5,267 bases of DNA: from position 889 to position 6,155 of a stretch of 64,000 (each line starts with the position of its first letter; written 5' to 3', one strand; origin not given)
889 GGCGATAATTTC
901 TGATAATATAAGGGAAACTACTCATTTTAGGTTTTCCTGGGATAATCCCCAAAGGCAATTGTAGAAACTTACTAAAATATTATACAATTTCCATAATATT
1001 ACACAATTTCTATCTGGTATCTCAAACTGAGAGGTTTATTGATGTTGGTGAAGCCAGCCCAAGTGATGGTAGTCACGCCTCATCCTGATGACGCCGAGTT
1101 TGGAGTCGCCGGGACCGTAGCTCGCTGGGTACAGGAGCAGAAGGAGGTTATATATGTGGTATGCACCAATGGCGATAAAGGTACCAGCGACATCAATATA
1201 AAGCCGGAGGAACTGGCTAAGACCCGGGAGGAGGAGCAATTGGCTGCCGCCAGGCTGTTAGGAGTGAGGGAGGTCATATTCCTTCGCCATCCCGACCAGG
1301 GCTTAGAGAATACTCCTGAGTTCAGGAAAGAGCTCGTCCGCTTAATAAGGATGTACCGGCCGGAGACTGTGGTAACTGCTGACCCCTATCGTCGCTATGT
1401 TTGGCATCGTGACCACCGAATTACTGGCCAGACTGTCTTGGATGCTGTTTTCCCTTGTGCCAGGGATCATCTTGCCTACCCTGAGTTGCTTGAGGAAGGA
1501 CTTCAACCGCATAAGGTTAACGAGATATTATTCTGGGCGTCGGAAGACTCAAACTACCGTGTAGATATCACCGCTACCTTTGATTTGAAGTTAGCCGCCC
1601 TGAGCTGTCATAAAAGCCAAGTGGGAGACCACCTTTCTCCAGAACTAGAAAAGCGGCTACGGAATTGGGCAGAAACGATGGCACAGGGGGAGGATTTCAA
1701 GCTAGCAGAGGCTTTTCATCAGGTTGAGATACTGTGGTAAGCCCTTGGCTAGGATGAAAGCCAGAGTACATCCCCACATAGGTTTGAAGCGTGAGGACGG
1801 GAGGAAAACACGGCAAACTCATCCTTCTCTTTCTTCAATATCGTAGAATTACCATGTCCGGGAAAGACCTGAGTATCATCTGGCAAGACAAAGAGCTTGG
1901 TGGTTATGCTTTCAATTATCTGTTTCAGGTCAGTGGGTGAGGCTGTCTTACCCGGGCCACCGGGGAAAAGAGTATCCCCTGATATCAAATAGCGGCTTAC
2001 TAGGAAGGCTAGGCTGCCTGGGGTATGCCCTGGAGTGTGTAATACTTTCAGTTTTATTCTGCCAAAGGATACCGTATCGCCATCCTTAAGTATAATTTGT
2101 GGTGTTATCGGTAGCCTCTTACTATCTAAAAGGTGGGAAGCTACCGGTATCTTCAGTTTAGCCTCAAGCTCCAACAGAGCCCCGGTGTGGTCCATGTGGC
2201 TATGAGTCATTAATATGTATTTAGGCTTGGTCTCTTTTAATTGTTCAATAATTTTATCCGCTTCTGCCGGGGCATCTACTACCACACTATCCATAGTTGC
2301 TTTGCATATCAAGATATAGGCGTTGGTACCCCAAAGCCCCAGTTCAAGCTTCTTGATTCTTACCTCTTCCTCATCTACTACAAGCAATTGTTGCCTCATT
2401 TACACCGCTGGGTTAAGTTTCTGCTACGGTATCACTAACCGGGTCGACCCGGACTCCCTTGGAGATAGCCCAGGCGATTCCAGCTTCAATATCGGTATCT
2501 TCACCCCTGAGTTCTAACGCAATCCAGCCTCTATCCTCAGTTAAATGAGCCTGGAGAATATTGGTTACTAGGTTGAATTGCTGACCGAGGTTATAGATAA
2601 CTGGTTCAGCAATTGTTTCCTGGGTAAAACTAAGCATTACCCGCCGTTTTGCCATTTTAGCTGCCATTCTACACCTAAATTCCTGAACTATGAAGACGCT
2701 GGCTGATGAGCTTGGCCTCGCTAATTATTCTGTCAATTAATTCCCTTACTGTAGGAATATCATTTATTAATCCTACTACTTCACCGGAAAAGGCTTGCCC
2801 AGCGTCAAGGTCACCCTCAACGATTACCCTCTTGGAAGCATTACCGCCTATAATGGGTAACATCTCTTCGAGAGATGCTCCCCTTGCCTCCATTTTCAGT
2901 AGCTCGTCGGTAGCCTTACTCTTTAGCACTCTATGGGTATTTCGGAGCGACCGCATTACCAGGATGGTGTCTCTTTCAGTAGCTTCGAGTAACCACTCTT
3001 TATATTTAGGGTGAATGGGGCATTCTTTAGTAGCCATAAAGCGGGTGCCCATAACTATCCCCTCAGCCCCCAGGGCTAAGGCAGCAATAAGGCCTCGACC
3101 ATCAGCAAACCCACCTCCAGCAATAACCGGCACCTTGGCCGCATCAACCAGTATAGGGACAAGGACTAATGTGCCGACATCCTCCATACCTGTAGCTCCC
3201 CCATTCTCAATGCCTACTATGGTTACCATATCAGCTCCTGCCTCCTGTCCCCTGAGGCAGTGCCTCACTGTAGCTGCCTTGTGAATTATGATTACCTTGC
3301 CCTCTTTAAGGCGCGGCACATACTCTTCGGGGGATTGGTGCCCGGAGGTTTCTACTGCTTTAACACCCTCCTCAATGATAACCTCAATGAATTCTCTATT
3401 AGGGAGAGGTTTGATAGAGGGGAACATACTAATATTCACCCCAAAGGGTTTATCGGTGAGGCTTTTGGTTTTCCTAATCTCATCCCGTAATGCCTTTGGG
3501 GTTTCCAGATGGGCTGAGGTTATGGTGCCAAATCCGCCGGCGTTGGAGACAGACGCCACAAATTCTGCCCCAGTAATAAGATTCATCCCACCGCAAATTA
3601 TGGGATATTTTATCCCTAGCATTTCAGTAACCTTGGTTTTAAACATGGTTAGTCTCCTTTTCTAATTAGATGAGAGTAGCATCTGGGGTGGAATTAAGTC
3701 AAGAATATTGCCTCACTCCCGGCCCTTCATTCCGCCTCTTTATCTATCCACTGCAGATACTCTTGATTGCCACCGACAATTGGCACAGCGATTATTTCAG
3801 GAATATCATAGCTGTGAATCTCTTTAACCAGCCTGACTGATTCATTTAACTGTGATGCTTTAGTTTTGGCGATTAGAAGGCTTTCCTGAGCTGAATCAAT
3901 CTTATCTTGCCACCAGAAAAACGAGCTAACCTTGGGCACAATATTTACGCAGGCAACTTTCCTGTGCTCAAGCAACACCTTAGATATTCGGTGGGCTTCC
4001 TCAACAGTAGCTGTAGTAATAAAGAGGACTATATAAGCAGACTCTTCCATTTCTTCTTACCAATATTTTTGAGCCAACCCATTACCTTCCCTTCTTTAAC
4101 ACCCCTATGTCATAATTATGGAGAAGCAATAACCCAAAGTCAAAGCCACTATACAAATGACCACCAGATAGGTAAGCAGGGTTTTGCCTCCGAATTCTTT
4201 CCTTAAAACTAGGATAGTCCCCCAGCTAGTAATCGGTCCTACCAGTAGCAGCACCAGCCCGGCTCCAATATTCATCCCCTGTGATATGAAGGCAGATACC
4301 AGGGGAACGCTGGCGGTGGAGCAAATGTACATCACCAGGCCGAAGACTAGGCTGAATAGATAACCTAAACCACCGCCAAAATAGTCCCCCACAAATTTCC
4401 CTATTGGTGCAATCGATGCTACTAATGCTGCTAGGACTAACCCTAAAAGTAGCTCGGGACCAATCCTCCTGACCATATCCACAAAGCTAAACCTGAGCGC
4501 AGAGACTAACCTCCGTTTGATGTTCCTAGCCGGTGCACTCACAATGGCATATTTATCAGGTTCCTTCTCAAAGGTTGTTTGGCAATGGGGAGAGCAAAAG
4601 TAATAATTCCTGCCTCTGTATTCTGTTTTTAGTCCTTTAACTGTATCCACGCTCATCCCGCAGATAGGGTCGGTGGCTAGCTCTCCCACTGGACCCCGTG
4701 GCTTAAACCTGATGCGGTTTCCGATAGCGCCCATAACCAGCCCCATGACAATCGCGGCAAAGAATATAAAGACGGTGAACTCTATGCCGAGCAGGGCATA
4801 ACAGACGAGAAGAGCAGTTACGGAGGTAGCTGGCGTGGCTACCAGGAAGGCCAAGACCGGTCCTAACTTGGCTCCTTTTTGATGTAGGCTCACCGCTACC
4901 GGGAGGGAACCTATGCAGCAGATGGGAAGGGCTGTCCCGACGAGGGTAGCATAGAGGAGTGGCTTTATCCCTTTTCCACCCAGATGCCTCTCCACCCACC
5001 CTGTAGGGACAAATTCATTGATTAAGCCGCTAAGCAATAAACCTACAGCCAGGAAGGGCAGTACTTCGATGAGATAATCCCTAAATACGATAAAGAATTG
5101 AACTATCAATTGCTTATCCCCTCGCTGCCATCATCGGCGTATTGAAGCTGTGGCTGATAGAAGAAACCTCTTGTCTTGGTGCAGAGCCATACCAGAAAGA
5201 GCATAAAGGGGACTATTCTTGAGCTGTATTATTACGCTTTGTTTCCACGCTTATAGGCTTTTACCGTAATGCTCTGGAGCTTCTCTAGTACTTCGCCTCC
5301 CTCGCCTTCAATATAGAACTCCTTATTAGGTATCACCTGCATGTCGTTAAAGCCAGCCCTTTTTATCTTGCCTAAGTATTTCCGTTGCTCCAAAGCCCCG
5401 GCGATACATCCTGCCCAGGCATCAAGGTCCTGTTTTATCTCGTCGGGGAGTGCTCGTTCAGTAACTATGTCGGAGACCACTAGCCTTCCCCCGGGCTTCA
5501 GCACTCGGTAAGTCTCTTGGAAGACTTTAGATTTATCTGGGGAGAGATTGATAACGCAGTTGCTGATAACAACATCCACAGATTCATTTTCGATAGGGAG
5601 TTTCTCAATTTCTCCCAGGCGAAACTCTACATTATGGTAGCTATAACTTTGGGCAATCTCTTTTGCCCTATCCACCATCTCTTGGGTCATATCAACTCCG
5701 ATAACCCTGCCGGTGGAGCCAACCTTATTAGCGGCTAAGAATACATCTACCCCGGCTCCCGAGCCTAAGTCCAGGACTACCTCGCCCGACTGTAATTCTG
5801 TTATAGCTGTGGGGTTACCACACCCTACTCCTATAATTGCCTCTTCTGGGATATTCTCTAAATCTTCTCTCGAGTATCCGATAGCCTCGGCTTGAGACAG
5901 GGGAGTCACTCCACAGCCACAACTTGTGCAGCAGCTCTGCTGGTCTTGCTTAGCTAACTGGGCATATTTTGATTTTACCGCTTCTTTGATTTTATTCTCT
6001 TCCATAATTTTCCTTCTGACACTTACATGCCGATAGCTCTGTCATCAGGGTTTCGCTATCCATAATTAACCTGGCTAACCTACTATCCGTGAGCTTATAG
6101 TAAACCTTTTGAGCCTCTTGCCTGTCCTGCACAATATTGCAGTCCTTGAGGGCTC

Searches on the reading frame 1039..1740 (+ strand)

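Call 75: search_protein_families(library=pfam, proteins=[window:1039-1740:+], max_evalue=0.00001)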
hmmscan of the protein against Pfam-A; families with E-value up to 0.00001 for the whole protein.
window:1039-1740:+ (233 aa): 1 family
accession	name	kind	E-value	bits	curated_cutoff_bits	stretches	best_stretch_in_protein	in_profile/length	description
PF02585.22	PIG-L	-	2.8e-34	118.8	28.2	1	10-136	1-128/129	GlcNAc-PI de-N-acetylase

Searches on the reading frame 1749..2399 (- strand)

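Call 75: search_protein_families(library=pfam, proteins=[window:1749-2399:-], max_evalue=0.00001)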
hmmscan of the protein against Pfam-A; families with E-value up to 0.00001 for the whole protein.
window:1749-2399:- (216 aa): 1 family
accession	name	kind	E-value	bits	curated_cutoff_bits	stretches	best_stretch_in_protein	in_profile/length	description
PF00753.33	Lactamase_B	-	5.1e-19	69.4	22.7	1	21-182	2-196/196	Metallo-beta-lactamase superfamily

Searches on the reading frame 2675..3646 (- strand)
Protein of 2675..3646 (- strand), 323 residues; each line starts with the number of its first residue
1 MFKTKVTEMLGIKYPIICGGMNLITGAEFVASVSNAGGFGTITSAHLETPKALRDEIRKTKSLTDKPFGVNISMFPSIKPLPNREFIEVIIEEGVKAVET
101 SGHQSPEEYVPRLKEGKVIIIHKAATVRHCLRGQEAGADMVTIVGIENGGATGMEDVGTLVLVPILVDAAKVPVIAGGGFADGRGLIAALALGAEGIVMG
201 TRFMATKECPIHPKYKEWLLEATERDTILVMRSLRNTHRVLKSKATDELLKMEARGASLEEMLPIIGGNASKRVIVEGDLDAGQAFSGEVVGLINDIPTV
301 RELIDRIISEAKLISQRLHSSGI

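Call 75: search_protein_families(library=pfam, proteins=[window:2675-3646:-], max_evalue=0.00001)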
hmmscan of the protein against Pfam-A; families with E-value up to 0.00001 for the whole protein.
window:2675-3646:- (323 aa): 2 families
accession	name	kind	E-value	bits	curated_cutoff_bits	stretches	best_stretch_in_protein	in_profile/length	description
PF03060.21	NMO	-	8.4e-61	206.6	28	1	4-309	2-330/331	Nitronate monooxygenase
PF00478.31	IMPDH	-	6.9e-09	35.6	25.6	1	3-210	24-246/345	IMP dehydrogenase / GMP reductase domain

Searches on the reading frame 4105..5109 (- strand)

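Call 75: search_protein_families(library=pfam, proteins=[window:4105-5109:-], max_evalue=0.00001)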
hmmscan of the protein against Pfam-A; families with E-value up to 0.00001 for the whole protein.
window:4105-5109:- (334 aa): 2 families
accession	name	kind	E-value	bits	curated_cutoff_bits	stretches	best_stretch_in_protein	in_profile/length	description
PF03773.19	ArsP_1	-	3.8e-38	131.8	32.3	1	4-330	4-293/294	Predicted permease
PF04945.19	YHS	-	4.7e-15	55.7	30.3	1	146-188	2-44/47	YHS domain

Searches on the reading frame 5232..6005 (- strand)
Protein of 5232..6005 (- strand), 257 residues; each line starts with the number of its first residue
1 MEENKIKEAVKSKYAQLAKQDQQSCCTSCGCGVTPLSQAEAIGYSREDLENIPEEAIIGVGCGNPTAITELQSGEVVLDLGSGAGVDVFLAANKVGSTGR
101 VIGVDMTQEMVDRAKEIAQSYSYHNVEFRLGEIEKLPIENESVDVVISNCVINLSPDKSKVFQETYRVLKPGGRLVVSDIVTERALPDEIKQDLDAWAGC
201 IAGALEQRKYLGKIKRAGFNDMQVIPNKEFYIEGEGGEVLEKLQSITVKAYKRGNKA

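Call 75: search_protein_families(library=pfam, proteins=[window:5232-6005:-], max_evalue=0.00001)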
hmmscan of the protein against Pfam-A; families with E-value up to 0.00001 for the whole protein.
window:5232-6005:- (257 aa): 11 families
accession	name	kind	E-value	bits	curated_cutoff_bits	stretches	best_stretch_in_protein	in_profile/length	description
PF13847.12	Methyltransf_31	-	9.1e-42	142.6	27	1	72-213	2-140/145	Methyltransferase domain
PF13649.12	Methyltransf_25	-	4.7e-23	82.1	27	1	77-173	1-97/97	Methyltransferase domain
PF08241.18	Methyltransf_11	-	9.1e-23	81.2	21.2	1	78-177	1-95/95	Methyltransferase domain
PF01209.24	Ubie_methyltran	-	2.1e-19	70.2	20.1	1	71-180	45-154/233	ubiE/COQ5 methyltransferase family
PF08242.18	Methyltransf_12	-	8.7e-15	55.7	30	1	78-175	1-98/98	Methyltransferase domain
PF06325.19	PrmA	-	8.9e-10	39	22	1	71-185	159-266/296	Ribosomal protein L11 methyltransferase (PrmA)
PF13489.12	Methyltransf_23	-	2.3e-09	37.6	27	1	70-198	19-133/164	Methyltransferase domain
PF01135.25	PCMT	-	2.5e-09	37.7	20.3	1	69-177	69-171/210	Protein-L-isoaspartate(D-aspartate) O-methyltransferase (PCMT)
PF05148.21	Methyltransf_8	-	8.5e-07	29.5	27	1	130-181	110-160/219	Hypothetical methyltransferase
PF20922.3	Anamorsin_N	-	3.3e-06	27.3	27.1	1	107-184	17-94/163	Anamorsin, N-terminal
PF05175.20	MTS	-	7e-06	26.2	23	0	74-187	32-145/170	Methyltransferase small domain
